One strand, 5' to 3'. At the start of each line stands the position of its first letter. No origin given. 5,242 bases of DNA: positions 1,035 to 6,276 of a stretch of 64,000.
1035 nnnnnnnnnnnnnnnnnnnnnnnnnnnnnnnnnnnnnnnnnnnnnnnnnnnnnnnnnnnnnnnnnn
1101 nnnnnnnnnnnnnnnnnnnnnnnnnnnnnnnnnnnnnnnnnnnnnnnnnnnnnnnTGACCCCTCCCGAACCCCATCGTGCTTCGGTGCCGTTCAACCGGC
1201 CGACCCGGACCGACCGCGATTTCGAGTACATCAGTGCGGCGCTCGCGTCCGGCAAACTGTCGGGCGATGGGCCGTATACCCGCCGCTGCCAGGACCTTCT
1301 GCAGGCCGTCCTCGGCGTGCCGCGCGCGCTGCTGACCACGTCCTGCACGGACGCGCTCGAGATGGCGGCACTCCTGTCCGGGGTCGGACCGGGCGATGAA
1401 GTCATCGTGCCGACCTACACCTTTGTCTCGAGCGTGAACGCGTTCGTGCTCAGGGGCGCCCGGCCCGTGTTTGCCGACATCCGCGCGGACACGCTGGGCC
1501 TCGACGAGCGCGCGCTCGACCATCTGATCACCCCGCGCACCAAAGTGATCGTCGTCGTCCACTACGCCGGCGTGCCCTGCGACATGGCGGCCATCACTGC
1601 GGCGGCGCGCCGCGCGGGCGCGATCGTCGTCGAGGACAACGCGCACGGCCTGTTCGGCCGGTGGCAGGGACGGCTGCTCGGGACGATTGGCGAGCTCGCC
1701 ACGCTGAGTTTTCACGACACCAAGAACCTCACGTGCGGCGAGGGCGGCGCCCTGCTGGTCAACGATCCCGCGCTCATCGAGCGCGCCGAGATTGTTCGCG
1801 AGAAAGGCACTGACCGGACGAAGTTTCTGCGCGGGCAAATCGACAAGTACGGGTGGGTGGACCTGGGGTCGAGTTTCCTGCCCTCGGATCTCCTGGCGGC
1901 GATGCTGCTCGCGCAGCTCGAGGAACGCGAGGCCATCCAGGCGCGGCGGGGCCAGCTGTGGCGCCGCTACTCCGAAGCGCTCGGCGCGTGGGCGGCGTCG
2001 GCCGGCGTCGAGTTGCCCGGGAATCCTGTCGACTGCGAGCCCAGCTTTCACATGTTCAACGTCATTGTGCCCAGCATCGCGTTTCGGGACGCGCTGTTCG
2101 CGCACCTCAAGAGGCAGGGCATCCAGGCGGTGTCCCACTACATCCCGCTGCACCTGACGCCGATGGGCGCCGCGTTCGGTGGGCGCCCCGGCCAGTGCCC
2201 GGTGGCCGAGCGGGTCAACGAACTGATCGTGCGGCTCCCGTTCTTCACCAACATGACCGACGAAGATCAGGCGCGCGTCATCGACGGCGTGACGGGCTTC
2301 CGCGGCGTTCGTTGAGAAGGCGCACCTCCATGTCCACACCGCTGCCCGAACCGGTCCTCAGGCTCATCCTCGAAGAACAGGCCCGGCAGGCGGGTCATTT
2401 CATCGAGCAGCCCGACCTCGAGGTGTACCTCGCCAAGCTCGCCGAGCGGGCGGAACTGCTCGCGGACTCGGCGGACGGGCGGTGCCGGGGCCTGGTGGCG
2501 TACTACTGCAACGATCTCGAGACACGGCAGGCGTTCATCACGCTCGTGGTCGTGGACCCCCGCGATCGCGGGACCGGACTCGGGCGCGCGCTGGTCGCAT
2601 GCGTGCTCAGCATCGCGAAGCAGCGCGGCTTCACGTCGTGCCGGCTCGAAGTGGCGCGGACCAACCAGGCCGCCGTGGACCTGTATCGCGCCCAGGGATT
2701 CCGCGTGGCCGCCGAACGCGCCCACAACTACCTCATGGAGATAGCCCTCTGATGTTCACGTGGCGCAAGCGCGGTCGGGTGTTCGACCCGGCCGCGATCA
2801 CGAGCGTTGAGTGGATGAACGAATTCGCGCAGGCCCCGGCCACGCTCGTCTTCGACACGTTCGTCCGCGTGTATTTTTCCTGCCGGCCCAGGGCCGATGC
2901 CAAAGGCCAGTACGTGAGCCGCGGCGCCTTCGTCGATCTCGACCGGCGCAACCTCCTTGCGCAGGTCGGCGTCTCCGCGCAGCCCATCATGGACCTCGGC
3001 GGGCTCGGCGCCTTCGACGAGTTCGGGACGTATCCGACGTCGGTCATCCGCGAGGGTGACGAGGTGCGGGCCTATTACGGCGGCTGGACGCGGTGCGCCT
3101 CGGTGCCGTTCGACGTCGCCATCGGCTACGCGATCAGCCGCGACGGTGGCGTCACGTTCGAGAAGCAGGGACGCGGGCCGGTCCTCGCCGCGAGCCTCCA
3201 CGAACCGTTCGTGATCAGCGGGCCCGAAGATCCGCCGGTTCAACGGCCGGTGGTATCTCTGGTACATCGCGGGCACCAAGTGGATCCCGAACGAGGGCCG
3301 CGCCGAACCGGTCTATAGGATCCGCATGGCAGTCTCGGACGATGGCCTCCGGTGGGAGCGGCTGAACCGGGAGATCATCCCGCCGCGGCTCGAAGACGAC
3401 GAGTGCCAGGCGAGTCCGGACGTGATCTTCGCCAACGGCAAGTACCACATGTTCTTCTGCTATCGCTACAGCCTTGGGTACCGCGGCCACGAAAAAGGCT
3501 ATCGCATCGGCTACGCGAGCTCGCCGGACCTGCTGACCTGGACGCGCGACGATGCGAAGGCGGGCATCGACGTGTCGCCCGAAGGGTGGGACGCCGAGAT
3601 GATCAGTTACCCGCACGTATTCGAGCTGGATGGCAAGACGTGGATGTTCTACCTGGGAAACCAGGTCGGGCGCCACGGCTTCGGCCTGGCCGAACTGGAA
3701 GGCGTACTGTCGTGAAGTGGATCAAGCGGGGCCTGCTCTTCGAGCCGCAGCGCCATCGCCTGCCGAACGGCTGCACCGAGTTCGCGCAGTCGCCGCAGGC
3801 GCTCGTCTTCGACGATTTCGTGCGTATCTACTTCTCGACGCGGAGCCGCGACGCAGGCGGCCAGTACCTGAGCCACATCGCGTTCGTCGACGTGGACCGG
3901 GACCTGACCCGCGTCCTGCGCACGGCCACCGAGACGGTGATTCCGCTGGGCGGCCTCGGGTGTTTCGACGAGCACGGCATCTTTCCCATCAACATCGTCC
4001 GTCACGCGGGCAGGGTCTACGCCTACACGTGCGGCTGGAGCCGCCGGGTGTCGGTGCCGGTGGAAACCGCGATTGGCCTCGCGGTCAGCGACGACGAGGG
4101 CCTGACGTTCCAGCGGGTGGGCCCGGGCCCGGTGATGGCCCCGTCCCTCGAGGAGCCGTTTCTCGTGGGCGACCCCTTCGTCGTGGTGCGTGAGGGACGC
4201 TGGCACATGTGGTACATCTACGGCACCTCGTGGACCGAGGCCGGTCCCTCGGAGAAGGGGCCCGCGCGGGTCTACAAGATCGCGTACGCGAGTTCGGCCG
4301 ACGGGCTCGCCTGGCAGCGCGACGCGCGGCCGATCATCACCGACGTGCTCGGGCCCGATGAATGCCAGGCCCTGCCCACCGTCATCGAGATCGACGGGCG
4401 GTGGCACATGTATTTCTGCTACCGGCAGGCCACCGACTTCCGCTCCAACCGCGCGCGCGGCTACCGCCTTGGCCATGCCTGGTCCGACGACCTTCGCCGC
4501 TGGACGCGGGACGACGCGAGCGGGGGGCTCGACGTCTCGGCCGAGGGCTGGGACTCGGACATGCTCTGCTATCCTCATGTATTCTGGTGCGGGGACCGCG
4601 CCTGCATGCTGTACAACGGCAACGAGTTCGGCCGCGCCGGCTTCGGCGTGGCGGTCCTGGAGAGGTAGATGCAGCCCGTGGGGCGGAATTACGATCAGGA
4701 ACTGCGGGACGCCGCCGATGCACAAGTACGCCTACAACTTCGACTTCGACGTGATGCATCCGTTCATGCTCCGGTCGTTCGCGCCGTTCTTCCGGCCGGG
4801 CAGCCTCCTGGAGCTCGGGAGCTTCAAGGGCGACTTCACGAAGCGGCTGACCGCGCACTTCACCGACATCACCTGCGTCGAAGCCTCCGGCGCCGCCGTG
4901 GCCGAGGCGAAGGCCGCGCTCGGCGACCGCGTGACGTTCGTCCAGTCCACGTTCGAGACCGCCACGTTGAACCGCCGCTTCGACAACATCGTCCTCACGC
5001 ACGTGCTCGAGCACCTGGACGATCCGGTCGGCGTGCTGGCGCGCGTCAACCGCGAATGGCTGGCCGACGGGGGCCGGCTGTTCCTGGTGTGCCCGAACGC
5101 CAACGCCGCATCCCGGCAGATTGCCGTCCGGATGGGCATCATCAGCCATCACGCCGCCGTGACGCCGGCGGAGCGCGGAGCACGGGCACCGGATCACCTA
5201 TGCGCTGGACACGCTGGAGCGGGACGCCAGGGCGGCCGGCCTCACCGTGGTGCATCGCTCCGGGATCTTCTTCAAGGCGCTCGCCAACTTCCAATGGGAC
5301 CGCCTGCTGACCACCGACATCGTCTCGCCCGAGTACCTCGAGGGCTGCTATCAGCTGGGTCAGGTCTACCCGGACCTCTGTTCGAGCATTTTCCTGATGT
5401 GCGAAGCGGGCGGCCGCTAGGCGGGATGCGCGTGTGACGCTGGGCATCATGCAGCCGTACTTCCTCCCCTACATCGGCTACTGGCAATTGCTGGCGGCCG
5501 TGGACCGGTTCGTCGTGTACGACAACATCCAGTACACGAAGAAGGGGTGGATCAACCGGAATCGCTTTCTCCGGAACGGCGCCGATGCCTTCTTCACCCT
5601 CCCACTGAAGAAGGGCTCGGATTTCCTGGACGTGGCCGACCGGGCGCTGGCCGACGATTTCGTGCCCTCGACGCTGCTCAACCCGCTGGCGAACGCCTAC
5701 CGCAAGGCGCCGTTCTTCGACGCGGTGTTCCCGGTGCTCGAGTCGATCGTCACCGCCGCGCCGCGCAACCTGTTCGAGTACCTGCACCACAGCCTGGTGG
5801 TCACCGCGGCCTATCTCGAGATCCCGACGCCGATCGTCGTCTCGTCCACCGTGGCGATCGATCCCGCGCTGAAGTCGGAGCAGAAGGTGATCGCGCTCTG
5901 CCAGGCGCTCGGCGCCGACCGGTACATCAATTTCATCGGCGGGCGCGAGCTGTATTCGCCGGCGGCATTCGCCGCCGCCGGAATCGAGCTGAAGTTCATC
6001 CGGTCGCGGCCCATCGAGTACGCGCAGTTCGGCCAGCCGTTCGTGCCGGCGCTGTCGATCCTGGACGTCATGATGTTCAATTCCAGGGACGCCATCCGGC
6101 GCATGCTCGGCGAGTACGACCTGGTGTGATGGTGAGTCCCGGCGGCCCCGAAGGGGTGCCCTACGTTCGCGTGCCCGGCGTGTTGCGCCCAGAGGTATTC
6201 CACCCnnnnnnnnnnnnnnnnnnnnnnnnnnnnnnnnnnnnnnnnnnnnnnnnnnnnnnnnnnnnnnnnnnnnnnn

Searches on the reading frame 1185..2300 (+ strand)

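Call 19: search_protein_families(library=pfam, proteins=[window:1185-2300:+], max_evalue=0.001)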
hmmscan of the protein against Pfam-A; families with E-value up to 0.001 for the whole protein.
window:1185-2300:+ (372 aa): 3 families
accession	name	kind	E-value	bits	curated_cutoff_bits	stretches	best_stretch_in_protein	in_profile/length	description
PF01041.23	DegT_DnrJ_EryC1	-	2e-89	300.7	19.8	1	10-369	5-359/360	DegT/DnrJ/EryC1/StrS aminotransferase family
PF00155.27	Aminotran_1_2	-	7.1e-07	29.2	19.7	1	46-158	66-192/361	Aminotransferase class I and II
PF00266.25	Aminotran_5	-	0.00068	19.1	21.5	1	42-155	55-179/371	Aminotransferase class-V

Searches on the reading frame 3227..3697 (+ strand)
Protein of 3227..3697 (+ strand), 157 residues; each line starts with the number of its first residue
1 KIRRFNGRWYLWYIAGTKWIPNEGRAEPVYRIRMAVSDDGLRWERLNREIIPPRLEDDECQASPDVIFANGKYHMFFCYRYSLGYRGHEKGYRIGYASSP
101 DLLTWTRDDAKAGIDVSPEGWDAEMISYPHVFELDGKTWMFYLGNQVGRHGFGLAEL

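Call 19: search_protein_families(library=pfam, proteins=[window:3227-3697:+], max_evalue=0.001)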
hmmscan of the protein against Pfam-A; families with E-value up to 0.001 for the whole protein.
window:3227-3697:+ (157 aa): 2 families
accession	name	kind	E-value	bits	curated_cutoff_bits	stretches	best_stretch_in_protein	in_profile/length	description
PF04041.19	Glyco_hydro_130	-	3.5e-05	23.3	26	1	30-111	67-142/320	beta-1,4-mannooligosaccharide phosphorylase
PF00251.26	Glyco_hydro_32N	-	8.8e-05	22.6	22.1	1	5-148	18-153/307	Glycosyl hydrolases family 32 N-terminal domain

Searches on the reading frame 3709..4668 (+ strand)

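Call 19: search_protein_families(library=pfam, proteins=[window:3709-4668:+], max_evalue=0.001)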
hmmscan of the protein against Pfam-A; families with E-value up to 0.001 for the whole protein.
window:3709-4668:+ (319 aa): 0 families

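Call 91: search_protein_families(library=ncbifam, proteins=[window:3709-4665:+], max_evalue=0.01)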
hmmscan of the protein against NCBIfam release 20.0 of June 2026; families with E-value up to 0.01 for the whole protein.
window:3709-4665:+ (319 aa): 2 families
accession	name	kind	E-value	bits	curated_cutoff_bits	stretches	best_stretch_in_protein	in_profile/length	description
NF052550.1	BManbPhaseBMBP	equivalog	2e-10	40.5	450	1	133-268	3-133/296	beta-1,2-mannobiose phosphorylase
NF000086.1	vanY_far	exception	0.0064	16.3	250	0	91-127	33-69/196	D,D-peptidase/D,D-carboxypeptidase VanY-N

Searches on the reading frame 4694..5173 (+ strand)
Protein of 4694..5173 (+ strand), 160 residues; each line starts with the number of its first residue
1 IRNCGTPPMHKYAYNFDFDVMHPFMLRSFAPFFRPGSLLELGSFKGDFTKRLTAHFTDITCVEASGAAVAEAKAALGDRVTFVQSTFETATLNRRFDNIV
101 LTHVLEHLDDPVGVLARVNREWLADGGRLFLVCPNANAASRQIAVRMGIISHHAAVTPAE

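Call 19: search_protein_families(library=pfam, proteins=[window:4694-5173:+], max_evalue=0.001)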
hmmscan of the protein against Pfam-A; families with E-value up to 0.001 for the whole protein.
window:4694-5173:+ (160 aa): 6 families
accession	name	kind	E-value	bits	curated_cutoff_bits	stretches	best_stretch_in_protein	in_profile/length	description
PF13489.12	Methyltransf_23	-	2.3e-15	57.1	27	1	24-141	12-126/164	Methyltransferase domain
PF08242.18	Methyltransf_12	-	9.6e-12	45.9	30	1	39-129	1-98/98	Methyltransferase domain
PF08241.18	Methyltransf_11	-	5.4e-11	43.4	21.2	1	39-130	1-94/95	Methyltransferase domain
PF13649.12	Methyltransf_25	-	3.6e-08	34.4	27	1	39-127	2-97/97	Methyltransferase domain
PF05401.17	NodS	-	1.2e-06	28.9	24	1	36-116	45-127/201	Nodulation protein S (NodS)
PF13847.12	Methyltransf_31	-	0.00064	19.9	27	1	38-134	7-112/145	Methyltransferase domain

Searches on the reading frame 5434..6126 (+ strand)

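Call 19: search_protein_families(library=pfam, proteins=[window:5434-6126:+], max_evalue=0.001)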
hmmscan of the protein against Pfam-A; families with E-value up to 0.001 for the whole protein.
window:5434-6126:+ (231 aa): 1 family
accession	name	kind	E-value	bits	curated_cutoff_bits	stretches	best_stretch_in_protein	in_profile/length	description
PF08889.16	WbqC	-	1e-66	225.4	21.3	1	7-222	1-217/218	WbqC-like protein family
